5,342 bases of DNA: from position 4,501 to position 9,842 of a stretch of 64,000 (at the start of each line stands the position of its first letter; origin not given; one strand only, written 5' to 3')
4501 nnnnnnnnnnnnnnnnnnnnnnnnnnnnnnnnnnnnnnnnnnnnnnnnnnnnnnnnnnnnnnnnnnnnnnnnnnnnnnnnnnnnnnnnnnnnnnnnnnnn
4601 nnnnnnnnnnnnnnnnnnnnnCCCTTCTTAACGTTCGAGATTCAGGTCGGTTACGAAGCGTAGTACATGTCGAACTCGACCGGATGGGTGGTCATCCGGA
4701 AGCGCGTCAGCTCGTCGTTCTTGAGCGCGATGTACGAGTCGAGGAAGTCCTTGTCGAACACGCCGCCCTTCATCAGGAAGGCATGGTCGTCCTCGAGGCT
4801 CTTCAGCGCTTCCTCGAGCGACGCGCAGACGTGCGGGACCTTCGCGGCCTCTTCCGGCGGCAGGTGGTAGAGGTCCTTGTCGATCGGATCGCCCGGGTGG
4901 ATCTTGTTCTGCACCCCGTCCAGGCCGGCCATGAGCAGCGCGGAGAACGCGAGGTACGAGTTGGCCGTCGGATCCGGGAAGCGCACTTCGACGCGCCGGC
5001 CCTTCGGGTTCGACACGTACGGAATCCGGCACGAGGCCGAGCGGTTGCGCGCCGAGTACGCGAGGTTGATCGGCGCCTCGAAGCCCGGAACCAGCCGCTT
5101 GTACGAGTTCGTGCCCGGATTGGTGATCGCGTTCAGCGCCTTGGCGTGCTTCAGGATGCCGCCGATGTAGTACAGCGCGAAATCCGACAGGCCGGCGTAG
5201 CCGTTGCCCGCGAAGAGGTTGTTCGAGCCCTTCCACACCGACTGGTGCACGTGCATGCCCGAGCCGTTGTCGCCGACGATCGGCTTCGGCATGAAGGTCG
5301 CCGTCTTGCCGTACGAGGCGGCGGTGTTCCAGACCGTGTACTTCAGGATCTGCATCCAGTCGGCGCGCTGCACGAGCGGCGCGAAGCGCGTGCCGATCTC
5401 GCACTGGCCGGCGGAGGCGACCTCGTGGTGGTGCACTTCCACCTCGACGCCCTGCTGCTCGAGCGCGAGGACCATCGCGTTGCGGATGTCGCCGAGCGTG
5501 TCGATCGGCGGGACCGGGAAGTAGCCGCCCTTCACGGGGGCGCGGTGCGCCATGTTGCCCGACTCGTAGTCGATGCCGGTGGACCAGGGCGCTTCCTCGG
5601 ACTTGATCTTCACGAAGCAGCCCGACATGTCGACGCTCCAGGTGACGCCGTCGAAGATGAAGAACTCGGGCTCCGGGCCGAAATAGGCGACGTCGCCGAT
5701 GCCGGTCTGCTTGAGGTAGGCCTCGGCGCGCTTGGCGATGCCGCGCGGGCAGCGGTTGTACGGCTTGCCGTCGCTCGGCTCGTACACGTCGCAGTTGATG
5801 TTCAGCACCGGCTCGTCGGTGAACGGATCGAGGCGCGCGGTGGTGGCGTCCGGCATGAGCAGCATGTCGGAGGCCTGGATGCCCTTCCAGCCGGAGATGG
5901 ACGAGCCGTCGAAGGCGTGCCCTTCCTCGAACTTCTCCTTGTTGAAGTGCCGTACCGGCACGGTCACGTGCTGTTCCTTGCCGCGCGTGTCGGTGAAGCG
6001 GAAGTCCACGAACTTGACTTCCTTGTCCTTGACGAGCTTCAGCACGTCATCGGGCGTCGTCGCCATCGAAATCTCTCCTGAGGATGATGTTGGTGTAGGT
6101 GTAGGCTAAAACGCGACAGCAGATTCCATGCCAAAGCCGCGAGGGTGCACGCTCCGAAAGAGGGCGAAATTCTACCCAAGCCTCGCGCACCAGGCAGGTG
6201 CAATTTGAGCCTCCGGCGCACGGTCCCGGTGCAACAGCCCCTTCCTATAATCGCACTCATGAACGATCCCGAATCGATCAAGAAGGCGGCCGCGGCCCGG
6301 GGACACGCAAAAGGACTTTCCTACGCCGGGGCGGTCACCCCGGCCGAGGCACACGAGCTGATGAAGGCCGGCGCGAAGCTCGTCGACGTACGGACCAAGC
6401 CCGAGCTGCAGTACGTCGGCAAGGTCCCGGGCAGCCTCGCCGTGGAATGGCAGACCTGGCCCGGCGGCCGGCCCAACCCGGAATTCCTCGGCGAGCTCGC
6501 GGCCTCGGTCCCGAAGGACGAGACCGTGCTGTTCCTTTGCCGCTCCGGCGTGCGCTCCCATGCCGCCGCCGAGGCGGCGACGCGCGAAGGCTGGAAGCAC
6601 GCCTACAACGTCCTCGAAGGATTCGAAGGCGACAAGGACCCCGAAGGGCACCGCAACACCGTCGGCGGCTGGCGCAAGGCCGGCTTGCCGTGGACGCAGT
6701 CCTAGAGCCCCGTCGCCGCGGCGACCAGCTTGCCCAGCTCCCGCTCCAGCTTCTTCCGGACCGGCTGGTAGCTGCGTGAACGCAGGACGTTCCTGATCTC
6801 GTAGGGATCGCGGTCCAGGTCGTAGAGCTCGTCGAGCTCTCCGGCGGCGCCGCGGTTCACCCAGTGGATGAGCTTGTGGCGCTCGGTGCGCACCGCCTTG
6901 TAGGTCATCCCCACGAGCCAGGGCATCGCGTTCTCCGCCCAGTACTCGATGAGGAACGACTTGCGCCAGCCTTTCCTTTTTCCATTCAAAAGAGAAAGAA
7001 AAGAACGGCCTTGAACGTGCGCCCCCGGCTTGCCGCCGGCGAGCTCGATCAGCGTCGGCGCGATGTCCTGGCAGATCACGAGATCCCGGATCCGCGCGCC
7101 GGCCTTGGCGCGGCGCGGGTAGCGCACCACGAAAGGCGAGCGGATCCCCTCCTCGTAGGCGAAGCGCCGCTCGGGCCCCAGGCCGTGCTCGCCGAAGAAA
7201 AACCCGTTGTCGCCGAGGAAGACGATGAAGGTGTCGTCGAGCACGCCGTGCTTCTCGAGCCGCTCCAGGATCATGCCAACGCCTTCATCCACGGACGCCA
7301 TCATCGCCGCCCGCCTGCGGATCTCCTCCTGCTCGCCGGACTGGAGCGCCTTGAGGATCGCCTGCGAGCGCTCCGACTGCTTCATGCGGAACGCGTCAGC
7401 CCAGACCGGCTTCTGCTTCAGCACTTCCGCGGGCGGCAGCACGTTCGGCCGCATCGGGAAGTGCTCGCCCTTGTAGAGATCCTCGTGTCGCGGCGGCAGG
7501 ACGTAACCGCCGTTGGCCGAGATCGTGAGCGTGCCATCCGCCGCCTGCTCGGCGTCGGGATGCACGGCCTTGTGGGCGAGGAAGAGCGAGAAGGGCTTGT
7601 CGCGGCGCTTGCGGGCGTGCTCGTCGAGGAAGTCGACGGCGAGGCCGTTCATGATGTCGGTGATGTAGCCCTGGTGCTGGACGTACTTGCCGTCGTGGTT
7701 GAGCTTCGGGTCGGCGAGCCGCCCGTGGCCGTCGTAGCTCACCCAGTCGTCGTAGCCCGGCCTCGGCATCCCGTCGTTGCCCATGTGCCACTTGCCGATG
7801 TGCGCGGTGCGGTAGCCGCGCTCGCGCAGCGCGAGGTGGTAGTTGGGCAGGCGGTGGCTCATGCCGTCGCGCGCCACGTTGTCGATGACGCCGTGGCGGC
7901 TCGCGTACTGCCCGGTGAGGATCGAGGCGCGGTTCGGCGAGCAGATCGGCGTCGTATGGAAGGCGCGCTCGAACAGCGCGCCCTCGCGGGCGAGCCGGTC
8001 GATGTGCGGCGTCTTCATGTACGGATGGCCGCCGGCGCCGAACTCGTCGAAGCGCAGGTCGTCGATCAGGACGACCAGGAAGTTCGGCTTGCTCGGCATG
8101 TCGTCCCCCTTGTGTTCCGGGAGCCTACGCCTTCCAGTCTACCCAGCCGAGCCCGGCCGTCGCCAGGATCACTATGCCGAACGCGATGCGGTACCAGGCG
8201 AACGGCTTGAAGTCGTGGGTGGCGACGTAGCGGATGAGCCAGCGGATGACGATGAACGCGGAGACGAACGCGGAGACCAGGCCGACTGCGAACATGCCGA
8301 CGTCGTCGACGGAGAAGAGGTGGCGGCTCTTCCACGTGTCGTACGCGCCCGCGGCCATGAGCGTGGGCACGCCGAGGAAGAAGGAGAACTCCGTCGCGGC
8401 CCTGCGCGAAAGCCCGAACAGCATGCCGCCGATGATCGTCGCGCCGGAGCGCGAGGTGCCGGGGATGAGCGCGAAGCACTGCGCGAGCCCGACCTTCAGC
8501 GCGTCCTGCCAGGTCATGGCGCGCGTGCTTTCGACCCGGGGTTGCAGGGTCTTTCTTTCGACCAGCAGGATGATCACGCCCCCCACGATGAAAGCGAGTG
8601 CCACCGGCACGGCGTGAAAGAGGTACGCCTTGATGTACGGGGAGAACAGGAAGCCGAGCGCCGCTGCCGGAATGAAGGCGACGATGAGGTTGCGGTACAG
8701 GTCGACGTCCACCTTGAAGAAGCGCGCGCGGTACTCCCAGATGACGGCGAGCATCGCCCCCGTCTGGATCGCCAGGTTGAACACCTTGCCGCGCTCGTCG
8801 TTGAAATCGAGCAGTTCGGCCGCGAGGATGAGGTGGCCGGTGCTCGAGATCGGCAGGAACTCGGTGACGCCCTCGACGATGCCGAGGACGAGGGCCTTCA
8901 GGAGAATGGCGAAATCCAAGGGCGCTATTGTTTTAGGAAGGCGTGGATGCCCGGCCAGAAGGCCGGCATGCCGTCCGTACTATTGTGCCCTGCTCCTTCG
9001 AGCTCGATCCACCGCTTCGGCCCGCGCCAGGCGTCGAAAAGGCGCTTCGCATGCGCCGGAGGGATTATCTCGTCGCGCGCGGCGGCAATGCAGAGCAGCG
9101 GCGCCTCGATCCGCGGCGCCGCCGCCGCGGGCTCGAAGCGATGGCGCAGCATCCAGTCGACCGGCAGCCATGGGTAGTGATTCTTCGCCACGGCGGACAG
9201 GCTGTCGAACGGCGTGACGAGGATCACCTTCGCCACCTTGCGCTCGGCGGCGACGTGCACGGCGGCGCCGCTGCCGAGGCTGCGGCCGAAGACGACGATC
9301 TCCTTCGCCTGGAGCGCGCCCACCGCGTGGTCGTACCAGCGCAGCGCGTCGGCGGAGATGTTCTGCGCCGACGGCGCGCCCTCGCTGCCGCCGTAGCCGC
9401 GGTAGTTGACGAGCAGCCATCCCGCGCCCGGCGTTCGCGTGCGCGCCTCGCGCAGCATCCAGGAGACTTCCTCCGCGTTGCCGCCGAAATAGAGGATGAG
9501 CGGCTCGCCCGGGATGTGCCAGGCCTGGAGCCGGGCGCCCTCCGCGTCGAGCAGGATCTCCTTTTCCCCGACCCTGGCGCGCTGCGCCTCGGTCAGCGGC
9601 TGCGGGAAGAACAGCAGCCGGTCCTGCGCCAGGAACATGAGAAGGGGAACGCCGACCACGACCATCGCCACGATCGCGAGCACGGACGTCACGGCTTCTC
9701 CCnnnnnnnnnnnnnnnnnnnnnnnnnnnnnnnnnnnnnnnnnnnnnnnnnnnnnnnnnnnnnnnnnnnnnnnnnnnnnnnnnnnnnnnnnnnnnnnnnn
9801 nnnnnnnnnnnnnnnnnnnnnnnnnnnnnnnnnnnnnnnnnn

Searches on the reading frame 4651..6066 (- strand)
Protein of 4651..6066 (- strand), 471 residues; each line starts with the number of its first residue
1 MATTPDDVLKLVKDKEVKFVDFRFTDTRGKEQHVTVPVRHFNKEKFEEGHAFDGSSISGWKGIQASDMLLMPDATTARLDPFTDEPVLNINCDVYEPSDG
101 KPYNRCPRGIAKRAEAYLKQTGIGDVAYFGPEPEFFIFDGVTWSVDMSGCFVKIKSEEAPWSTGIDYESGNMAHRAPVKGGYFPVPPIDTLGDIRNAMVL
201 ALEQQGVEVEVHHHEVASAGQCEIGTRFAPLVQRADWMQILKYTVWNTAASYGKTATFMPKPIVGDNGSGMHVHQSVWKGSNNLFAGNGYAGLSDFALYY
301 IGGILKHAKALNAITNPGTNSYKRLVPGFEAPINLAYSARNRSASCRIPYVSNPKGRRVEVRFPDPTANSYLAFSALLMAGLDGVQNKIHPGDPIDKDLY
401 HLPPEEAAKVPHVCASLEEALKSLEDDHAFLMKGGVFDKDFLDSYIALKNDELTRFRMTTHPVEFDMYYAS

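Call 10: search_protein_families(library=pfam, proteins=[window:4651-6066:-], max_evalue=0.00001)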
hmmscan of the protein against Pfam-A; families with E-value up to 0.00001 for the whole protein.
window:4651-6066:- (471 aa): 2 families
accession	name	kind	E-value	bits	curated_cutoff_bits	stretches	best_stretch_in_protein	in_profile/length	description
PF00120.29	Gln-synt_C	-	2.8e-136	454.6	24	1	105-468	2-344/344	Glutamine synthetase, catalytic domain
PF03951.24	Gln-synt_N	-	3.9e-32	110.1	33.4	1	16-97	1-82/82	Glutamine synthetase, beta-Grasp domain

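Call 13: find_encoding_contigs(protein=window:4651-6066:-, flank=10000, max_places=4)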
Protein window:4651-6066:- (471 aa): no gene with exactly this product is on record in the collection.

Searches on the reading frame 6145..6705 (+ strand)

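Call 10: search_protein_families(library=pfam, proteins=[window:6145-6705:+], max_evalue=0.00001)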
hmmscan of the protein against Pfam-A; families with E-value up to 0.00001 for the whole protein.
window:6145-6705:+ (186 aa): 1 family
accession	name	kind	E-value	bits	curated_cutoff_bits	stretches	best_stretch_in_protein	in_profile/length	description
PF00581.25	Rhodanese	-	1.4e-12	48.3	22.2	1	65-162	1-98/102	Rhodanese-like domain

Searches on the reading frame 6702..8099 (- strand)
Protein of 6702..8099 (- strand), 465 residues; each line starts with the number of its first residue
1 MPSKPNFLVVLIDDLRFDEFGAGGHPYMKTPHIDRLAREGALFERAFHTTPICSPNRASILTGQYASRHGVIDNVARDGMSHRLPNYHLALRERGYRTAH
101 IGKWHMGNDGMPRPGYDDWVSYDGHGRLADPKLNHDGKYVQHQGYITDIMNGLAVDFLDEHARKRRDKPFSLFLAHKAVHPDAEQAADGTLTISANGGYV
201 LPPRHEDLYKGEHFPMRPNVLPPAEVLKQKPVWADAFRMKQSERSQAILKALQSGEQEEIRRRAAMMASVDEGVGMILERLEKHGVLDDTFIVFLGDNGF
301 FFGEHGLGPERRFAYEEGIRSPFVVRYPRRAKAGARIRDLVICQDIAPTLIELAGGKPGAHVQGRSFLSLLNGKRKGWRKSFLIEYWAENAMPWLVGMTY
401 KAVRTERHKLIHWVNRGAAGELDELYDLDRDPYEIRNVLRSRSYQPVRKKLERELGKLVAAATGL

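Call 10: search_protein_families(library=pfam, proteins=[window:6702-8099:-], max_evalue=0.00001)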
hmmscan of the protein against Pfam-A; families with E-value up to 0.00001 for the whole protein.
window:6702-8099:- (465 aa): 3 families
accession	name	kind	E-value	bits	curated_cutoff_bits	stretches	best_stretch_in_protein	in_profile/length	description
PF00884.28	Sulfatase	-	2.9e-48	165.2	25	1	5-355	1-300/301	Sulfatase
PF16347.10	SGSH_C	-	5.1e-33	114.8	29.3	1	303-458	1-151/154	N-sulphoglucosamine sulphohydrolase, C-terminal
PF01663.27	Phosphodiest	-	4.2e-12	46.8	23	1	8-93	2-83/342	Type I phosphodiesterase / nucleotide pyrophosphatase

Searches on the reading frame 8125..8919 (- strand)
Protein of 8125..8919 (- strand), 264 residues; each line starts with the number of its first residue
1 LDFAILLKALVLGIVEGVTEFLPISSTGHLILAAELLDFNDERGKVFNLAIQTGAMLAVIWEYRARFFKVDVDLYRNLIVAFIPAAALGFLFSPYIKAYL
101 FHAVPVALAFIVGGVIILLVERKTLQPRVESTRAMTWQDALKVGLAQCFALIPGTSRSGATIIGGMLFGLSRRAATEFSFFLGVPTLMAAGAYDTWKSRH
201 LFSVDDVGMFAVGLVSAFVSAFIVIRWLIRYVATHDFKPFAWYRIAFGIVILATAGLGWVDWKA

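Call 10: search_protein_families(library=pfam, proteins=[window:8125-8919:-], max_evalue=0.00001)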
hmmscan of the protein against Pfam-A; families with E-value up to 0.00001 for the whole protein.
window:8125-8919:- (264 aa): 1 family
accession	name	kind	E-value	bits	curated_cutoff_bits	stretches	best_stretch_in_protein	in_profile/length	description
PF02673.24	BacA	-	3.3e-81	273.2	33.4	1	9-250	1-257/257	Bacitracin resistance protein BacA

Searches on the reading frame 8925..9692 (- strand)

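Call 10: search_protein_families(library=pfam, proteins=[window:8925-9692:-], max_evalue=0.00001)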
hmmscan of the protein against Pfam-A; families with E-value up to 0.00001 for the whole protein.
window:8925-9692:- (255 aa): 3 families
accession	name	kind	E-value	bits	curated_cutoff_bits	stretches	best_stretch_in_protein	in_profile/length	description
PF00561.26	Abhydrolase_1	-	1.2e-11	45.2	25.8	1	89-168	27-115/245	alpha/beta hydrolase fold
PF12146.15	Hydrolase_4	-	1.5e-09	38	27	0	88-165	30-113/239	Serine aminopeptidase, S33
PF06821.19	Ser_hydrolase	-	1.9e-06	28.4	22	1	119-254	42-171/172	Serine hydrolase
